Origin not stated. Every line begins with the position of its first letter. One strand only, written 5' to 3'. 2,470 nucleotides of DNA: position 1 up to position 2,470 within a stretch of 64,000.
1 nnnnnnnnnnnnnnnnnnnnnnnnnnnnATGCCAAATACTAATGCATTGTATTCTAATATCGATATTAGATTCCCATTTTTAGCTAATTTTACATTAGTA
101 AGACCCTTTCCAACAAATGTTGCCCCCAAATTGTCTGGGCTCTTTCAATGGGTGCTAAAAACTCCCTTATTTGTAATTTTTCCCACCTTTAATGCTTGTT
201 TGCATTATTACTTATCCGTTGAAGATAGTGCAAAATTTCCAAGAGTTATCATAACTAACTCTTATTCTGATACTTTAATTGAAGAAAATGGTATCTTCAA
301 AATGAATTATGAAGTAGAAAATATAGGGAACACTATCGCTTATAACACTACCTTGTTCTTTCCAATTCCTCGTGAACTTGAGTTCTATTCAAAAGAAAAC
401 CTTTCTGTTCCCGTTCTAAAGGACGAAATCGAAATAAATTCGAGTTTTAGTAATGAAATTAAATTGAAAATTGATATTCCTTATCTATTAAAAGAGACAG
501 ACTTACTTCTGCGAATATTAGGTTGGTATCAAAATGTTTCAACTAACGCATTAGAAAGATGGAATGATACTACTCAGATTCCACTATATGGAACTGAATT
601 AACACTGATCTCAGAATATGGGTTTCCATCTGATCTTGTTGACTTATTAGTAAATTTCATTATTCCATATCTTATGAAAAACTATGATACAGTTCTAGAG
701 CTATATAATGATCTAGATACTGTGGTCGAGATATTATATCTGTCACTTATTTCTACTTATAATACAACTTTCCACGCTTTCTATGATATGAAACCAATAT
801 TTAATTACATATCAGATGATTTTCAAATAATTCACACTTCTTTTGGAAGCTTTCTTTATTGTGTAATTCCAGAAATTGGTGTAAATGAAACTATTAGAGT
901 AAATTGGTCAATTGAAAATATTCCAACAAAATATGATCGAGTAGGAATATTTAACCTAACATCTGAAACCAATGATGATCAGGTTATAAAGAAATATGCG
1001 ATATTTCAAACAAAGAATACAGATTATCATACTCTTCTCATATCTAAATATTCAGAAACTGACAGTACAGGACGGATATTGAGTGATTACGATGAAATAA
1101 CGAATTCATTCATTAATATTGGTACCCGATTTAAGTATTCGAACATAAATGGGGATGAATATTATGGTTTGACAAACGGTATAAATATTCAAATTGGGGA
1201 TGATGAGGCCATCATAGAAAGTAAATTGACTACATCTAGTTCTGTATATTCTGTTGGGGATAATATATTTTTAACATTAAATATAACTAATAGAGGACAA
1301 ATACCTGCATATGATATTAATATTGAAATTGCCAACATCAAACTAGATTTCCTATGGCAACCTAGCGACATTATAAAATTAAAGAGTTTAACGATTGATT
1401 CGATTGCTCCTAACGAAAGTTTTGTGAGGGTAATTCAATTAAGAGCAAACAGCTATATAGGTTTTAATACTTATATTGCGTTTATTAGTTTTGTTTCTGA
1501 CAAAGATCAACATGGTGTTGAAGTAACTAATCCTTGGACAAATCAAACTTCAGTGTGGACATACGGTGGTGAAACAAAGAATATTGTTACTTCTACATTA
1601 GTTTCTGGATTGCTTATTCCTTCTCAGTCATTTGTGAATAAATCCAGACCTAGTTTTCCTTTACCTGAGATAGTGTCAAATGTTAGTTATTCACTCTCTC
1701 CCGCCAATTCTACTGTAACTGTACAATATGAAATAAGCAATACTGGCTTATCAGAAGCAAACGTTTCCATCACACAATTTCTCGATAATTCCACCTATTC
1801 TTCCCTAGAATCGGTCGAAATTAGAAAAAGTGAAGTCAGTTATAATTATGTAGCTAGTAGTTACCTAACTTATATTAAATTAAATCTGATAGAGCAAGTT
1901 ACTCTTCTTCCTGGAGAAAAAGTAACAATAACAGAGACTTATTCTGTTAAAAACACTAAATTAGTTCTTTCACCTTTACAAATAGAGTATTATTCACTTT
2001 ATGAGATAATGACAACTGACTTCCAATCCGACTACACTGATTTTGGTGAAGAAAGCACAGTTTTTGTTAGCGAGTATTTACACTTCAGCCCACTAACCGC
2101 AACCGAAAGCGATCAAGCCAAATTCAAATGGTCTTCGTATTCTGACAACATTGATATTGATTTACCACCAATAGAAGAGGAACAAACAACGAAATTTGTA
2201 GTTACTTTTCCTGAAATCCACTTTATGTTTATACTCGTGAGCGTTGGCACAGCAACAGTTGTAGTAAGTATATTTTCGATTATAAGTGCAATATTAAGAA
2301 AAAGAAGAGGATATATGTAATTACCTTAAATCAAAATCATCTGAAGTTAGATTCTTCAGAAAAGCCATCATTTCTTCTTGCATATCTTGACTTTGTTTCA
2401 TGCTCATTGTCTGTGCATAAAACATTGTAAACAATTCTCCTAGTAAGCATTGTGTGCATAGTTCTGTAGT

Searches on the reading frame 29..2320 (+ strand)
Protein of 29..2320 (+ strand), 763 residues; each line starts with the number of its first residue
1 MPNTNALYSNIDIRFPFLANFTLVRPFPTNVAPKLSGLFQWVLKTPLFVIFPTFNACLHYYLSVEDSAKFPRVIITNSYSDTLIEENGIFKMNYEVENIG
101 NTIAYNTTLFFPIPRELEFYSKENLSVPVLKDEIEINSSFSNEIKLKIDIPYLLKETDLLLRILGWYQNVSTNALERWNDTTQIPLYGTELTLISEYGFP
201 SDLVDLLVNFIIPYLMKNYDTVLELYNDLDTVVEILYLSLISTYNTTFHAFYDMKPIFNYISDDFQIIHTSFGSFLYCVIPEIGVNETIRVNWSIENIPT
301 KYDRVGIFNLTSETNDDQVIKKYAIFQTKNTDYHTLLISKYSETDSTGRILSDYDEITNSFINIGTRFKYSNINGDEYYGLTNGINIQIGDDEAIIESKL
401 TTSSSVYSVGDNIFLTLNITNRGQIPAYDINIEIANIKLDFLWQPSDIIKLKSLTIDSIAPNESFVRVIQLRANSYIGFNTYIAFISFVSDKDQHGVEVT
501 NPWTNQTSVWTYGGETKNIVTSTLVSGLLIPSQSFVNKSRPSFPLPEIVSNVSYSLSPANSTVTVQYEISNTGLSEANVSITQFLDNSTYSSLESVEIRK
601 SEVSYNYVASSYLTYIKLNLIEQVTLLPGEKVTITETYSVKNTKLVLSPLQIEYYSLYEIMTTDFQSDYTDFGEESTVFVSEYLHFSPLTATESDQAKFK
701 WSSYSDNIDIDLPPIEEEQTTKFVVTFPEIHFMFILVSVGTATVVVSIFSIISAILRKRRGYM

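Call 20: search_protein_families(library=pfam, proteins=[window:29-2320:+], max_evalue=0.001)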
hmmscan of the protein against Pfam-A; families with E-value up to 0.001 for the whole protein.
window:29-2320:+ (763 aa): 2 families
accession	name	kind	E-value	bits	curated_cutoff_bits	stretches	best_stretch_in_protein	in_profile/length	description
PF07705.17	CARDB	-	3.2e-05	24.5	22.7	0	71-143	2-70/101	CARDB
PF05753.20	TRAP_beta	-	5.3e-05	23.1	22.4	0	401-493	25-114/178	Translocon-associated protein beta (TRAPB)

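Call 68: search_protein_families(library=ncbifam, proteins=[window:29-2320:+], max_evalue=0.01)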
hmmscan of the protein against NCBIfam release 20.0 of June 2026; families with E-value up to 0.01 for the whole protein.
window:29-2320:+ (763 aa): 0 families
